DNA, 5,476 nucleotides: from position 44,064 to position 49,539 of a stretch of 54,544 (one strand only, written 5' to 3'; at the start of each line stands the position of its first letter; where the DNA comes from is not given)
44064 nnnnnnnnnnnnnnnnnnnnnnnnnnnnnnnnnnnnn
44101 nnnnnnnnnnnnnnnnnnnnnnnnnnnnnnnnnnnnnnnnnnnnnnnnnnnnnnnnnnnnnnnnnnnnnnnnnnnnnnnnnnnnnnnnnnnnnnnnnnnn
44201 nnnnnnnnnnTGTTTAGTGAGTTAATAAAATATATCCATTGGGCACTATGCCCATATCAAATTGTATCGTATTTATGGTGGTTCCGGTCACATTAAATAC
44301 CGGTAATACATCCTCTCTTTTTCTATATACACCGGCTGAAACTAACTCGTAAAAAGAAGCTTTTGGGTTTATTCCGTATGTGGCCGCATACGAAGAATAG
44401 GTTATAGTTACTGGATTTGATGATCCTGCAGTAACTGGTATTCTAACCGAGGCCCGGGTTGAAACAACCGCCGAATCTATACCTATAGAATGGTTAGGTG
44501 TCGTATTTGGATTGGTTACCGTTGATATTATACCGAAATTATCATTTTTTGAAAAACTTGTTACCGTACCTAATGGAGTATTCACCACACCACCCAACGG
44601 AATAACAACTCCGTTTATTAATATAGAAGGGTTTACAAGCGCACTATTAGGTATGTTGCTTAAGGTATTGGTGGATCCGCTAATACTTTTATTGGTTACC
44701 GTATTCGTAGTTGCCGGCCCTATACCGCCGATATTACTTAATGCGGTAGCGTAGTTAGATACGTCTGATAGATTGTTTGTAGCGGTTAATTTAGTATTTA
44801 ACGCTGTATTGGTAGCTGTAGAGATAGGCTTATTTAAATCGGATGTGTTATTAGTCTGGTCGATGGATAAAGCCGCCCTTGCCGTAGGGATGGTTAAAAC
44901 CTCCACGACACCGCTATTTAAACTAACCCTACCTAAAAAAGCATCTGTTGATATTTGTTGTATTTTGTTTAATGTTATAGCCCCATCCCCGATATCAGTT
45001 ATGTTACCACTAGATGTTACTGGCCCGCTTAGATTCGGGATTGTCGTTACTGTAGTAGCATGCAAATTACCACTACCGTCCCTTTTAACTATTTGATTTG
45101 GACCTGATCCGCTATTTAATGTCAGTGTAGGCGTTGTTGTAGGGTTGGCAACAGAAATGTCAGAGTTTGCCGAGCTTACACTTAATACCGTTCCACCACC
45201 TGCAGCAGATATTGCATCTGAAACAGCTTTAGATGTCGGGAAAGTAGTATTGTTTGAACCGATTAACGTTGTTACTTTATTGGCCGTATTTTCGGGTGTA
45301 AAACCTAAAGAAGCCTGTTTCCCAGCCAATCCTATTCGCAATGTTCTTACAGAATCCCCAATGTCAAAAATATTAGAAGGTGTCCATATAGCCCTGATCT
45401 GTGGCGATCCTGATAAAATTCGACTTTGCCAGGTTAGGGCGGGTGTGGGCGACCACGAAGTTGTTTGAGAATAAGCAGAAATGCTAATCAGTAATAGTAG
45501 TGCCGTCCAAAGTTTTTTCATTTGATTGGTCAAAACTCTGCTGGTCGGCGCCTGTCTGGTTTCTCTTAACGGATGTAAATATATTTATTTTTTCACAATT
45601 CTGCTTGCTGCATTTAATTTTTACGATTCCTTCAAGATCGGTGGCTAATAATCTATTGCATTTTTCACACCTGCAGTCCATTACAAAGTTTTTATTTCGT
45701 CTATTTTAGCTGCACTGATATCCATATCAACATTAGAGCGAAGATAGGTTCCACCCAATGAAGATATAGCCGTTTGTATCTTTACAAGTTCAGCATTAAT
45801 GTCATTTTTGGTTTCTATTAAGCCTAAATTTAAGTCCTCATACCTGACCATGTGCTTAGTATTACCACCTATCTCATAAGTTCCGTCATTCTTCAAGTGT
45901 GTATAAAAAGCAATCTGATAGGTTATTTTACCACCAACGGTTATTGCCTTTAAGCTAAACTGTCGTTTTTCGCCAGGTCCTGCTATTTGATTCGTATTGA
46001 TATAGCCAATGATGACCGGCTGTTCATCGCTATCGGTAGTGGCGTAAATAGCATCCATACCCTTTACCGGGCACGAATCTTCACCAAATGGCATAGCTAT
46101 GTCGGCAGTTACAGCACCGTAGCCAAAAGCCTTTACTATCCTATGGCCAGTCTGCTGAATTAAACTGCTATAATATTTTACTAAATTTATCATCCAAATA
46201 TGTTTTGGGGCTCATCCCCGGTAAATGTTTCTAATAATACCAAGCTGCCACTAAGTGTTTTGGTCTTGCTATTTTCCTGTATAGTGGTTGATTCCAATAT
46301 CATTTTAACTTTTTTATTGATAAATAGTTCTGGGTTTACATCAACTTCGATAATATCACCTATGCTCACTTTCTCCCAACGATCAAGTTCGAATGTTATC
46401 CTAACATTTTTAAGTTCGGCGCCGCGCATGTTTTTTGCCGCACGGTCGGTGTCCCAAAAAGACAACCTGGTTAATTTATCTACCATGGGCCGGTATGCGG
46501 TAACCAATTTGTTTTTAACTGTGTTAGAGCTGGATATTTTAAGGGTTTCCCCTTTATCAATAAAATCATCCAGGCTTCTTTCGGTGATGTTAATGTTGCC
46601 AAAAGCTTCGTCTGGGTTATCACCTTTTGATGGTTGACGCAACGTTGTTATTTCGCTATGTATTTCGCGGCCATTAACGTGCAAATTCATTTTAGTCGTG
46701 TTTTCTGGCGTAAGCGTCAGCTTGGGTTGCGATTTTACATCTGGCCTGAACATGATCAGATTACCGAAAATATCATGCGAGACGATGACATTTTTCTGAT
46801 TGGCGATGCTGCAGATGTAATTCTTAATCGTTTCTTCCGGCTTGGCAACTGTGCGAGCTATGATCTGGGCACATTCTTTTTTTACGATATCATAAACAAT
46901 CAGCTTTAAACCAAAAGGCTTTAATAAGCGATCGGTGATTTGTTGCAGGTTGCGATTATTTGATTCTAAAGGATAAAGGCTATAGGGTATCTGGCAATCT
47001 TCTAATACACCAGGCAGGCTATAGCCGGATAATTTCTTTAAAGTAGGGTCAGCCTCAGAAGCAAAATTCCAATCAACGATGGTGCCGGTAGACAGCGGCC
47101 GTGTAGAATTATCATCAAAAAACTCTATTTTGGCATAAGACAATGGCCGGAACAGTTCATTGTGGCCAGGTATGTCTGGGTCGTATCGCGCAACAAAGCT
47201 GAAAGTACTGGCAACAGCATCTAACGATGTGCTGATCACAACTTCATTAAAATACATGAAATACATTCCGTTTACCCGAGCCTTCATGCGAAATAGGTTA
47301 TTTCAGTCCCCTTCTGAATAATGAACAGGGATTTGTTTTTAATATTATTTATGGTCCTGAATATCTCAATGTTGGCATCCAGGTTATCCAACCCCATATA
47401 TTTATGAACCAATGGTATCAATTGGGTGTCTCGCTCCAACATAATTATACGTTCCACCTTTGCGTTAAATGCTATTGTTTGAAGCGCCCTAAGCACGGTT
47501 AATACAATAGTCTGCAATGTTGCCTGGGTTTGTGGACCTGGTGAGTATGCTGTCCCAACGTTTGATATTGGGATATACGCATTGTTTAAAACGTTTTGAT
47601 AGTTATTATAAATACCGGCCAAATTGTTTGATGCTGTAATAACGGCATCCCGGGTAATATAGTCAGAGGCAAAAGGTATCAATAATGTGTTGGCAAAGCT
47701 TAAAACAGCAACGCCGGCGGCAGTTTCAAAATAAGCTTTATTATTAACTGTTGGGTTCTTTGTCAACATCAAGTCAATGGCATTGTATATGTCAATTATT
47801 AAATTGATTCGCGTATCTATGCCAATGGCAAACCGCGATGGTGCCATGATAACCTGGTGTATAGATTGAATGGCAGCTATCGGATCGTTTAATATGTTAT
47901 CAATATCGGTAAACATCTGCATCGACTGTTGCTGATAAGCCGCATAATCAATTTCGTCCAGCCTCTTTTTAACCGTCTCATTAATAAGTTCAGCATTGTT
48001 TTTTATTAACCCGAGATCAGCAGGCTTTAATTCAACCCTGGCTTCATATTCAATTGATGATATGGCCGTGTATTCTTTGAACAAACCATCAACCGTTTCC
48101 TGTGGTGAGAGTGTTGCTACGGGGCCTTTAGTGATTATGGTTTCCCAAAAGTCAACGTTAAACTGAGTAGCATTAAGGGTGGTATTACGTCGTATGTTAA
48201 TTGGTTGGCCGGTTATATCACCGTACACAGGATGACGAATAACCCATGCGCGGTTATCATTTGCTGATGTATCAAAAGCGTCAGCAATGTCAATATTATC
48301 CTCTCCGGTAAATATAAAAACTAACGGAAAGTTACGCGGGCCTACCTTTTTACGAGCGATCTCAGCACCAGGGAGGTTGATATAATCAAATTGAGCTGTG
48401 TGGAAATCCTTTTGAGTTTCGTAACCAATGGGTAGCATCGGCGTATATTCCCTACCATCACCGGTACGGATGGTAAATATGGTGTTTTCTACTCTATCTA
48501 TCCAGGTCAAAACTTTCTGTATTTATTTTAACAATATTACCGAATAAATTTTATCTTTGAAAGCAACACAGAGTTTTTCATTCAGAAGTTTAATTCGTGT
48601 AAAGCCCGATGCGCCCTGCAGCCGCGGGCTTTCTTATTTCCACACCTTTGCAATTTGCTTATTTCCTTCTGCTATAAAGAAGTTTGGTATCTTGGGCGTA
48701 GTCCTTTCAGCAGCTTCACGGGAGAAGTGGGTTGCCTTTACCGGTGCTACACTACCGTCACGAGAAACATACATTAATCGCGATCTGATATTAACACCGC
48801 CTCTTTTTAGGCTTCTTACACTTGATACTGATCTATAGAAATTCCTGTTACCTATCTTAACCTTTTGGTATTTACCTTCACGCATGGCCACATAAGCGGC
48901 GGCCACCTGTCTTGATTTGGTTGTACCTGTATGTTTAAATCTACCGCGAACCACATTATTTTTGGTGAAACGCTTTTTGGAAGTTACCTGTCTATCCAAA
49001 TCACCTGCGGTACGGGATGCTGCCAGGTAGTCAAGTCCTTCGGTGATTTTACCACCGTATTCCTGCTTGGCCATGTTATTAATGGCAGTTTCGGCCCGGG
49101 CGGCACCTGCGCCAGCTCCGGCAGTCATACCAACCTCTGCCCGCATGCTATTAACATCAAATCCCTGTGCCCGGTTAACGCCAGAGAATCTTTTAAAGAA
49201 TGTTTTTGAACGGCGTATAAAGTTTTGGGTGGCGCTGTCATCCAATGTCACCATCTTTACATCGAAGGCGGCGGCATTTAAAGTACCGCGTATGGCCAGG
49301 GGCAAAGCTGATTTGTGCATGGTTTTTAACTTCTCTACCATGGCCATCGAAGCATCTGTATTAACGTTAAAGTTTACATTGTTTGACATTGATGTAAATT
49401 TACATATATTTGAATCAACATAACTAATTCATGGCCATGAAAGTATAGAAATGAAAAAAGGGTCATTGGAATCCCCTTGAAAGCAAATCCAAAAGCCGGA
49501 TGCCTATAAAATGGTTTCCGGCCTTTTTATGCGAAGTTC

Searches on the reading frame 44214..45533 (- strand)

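Call 8: search_protein_families(library=phrogs, proteins=[window:44214-45533:-], max_evalue=0.001)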
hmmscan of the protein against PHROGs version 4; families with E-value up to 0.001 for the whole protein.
window:44214-45533:- (439 aa): 3 families
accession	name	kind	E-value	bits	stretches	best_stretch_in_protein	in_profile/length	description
phrog_6002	-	head and packaging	5.1e-09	35.3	1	276-328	69-120/1183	virion structural protein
phrog_13892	-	tail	5.6e-05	23.3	1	174-277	522-624/676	minor tail protein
phrog_5207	-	unknown function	6.3e-05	22.6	1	202-299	459-548/689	-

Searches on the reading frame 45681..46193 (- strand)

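Call 58: search_protein_families(library=phrogs, proteins=[window:45681-46193:-], max_evalue=0.001)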
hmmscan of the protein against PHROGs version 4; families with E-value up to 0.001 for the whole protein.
window:45681-46193:- (170 aa): 1 family
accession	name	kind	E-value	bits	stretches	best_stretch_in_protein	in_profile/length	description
phrog_5226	-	unknown function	7e-42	143.8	1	1-168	1-160/162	-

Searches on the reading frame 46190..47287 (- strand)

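Call 36: search_protein_families(library=pfam, proteins=[window:46190-47287:-], max_evalue=0.01)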
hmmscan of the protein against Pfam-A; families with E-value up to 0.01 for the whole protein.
window:46190-47287:- (365 aa): 1 family
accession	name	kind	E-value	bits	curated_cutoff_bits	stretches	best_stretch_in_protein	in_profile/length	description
PF22255.2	Gp44-like_2nd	-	1.5e-05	25.3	27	1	94-179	3-82/84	Baseplate hub protein gp44-like, second domain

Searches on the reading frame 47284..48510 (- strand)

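Call 8: search_protein_families(library=phrogs, proteins=[window:47284-48510:-], max_evalue=0.001)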
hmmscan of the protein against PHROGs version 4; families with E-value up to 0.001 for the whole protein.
window:47284-48510:- (408 aa): 1 family
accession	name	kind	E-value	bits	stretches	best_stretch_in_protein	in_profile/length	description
phrog_184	-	tail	1.8e-24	87.7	1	31-407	25-409/411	baseplate hub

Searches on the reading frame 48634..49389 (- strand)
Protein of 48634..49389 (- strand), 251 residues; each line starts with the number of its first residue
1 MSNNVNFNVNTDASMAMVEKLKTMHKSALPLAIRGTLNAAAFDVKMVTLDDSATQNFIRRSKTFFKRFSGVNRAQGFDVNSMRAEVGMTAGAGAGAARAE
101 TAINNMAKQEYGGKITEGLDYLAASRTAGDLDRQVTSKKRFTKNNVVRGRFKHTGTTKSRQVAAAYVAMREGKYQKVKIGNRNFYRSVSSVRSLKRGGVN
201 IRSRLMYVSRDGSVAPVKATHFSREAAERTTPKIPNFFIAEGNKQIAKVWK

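Call 58: search_protein_families(library=phrogs, proteins=[window:48634-49389:-], max_evalue=0.001)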
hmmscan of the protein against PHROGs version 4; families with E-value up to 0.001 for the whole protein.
window:48634-49389:- (251 aa): 1 family
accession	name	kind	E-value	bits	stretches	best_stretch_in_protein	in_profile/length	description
phrog_4688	-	tail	6.7e-40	138.4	1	5-249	2-234/237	minor tail protein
